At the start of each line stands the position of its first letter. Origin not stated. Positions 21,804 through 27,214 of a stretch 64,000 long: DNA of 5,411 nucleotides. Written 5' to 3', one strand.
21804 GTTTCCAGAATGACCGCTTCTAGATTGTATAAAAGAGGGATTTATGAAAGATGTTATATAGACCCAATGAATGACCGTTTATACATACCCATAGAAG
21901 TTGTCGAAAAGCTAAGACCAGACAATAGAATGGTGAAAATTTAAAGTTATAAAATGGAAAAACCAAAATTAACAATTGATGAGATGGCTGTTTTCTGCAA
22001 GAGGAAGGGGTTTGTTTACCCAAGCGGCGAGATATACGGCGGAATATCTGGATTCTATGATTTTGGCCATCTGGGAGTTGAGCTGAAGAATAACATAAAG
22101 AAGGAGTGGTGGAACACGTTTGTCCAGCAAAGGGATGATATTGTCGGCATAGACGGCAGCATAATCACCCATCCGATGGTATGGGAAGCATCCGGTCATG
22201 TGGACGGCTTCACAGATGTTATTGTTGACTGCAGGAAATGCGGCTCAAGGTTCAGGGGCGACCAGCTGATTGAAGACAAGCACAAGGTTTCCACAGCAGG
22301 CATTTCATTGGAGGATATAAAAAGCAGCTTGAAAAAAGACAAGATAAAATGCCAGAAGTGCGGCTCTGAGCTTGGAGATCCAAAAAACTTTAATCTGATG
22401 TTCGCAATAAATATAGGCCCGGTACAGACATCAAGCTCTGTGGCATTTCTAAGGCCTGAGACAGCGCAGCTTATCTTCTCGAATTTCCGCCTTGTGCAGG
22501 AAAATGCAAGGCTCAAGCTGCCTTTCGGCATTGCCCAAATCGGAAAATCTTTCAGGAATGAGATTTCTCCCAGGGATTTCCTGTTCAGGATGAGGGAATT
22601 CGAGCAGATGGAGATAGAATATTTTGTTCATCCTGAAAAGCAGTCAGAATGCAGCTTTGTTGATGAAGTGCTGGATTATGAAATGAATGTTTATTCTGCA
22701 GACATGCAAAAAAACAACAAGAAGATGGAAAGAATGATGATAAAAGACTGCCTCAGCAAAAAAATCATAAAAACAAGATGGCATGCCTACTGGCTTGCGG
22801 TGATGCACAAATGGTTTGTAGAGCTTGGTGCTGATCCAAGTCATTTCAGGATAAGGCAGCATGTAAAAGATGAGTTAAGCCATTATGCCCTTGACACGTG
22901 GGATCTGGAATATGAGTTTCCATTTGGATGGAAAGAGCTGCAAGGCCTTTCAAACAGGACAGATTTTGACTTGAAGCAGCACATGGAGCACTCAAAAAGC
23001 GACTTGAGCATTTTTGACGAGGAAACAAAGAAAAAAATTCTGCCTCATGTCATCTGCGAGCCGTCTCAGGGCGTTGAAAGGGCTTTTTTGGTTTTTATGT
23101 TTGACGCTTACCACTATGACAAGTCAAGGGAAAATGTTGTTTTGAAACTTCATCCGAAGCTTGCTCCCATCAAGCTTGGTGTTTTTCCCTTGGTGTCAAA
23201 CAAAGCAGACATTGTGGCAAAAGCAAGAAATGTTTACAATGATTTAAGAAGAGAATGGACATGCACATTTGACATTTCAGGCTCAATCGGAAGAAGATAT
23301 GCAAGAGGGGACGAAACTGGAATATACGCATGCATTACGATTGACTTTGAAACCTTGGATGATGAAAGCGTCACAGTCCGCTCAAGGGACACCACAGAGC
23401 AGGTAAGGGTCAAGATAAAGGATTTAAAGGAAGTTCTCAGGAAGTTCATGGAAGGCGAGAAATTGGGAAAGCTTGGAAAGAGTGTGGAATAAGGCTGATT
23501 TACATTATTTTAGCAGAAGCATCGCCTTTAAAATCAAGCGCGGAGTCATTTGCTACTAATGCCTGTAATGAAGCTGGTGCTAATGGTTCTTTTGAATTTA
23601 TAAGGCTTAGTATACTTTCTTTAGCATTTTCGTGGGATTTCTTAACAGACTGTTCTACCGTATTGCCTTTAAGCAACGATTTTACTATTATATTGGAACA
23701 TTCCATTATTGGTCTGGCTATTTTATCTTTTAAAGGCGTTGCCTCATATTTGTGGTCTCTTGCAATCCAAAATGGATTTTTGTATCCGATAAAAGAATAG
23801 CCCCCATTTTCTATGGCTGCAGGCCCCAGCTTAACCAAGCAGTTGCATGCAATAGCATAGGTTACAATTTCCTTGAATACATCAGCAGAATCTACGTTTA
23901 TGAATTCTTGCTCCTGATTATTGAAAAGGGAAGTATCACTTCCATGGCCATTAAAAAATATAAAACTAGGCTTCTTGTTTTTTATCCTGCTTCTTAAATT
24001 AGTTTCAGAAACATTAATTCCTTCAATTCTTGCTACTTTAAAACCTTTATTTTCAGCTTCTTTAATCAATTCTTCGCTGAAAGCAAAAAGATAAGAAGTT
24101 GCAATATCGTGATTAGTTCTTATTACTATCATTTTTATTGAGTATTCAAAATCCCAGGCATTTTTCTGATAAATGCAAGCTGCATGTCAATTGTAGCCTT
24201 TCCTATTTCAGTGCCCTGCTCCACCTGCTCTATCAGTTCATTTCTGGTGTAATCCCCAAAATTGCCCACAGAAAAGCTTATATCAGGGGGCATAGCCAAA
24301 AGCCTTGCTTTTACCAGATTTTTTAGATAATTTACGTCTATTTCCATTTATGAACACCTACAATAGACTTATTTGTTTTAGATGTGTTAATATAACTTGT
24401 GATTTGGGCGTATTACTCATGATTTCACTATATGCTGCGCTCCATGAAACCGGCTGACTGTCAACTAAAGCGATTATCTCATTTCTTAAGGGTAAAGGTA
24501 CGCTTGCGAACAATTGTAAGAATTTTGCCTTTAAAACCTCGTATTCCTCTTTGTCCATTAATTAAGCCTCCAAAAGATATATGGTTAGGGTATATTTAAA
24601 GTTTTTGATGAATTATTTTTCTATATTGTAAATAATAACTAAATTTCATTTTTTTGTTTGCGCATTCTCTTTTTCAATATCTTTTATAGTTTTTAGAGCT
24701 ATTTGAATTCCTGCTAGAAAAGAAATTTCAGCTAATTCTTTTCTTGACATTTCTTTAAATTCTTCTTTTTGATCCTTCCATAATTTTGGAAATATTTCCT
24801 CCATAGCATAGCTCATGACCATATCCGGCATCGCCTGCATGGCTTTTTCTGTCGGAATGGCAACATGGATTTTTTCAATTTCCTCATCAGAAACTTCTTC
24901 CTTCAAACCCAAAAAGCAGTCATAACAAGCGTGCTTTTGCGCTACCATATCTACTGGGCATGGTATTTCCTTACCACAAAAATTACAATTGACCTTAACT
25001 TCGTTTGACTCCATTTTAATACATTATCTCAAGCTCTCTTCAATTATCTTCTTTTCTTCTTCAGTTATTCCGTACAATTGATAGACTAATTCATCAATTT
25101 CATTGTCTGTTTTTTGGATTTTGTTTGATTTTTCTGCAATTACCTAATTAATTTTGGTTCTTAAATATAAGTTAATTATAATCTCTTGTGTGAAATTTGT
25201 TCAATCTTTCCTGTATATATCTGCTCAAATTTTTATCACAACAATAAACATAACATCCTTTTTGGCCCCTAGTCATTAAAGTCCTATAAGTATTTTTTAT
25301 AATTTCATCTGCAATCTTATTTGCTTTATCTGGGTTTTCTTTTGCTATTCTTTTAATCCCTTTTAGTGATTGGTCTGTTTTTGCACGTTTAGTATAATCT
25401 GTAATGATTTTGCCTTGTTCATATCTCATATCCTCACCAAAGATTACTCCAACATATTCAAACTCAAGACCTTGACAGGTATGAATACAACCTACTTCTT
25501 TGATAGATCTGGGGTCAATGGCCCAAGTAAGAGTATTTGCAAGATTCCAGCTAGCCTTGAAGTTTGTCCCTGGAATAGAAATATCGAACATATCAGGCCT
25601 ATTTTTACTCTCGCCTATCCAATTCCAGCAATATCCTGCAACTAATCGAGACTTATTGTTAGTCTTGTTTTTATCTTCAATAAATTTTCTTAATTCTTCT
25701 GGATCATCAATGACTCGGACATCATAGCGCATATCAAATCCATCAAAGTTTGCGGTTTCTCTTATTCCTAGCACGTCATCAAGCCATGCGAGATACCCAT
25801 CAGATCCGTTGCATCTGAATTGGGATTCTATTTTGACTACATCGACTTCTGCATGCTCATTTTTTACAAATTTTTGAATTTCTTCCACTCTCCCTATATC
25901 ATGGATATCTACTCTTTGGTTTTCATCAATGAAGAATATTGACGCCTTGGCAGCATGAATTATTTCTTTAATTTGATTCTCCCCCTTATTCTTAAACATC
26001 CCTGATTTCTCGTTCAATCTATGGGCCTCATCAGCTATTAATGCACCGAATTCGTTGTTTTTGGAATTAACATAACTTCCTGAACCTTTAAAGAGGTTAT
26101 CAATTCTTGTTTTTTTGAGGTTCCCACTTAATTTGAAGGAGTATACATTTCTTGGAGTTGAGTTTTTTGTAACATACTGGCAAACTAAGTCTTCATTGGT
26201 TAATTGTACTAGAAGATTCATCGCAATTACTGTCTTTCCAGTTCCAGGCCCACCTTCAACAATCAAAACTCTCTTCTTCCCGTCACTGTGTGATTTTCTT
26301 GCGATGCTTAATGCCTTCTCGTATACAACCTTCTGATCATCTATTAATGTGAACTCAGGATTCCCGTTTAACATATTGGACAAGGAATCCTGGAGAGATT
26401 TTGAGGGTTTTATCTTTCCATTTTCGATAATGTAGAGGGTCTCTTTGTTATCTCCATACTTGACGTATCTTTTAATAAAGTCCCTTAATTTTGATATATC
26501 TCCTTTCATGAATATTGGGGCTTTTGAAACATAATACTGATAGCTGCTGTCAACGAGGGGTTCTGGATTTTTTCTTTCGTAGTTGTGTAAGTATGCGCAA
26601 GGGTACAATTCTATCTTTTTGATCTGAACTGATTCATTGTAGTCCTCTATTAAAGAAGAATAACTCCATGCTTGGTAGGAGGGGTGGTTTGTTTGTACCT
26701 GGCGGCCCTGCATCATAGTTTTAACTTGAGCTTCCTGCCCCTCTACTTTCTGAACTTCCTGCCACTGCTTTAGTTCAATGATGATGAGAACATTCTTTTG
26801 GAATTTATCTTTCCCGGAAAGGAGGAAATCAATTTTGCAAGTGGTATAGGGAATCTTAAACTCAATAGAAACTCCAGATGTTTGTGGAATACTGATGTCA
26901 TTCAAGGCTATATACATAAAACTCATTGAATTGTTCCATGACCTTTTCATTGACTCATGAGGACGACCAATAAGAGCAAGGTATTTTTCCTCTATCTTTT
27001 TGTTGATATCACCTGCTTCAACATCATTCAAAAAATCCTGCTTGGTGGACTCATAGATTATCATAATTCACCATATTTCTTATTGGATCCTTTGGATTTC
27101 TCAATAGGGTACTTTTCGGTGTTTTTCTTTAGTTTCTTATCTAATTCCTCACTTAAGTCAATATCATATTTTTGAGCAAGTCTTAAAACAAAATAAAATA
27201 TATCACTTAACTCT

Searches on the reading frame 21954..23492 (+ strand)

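Call 83: search_protein_families(library=pfam, proteins=[window:21954-23492:+], max_evalue=0.00001)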
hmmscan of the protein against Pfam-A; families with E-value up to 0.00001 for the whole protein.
window:21954-23492:+ (512 aa): 2 families
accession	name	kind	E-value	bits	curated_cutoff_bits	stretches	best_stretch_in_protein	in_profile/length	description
PF03129.25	HGTP_anticodon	-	4.4e-17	62.5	21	1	410-497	4-93/94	Anticodon binding domain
PF00587.30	tRNA-synt_2b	-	3e-09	37.6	29.3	1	165-377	12-171/179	tRNA synthetase class II core domain (G, H, P, S and T)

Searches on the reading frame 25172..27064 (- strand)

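Call 83: search_protein_families(library=pfam, proteins=[window:25172-27064:-], max_evalue=0.00001)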
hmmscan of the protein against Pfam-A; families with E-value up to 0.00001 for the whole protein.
window:25172-27064:- (630 aa): 3 families
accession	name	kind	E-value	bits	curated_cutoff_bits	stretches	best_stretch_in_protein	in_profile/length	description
PF09848.15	SLFN-g3_helicase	-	6e-104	348.5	24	1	264-610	1-354/354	Schlafen group 3, DNA/RNA helicase domain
PF04851.21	ResIII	-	1.7e-06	28.4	22.5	0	329-374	116-152/164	Type III restriction enzyme, res subunit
PF13401.12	AAA_22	-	1.8e-06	28.7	27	0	263-354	4-98/130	AAA domain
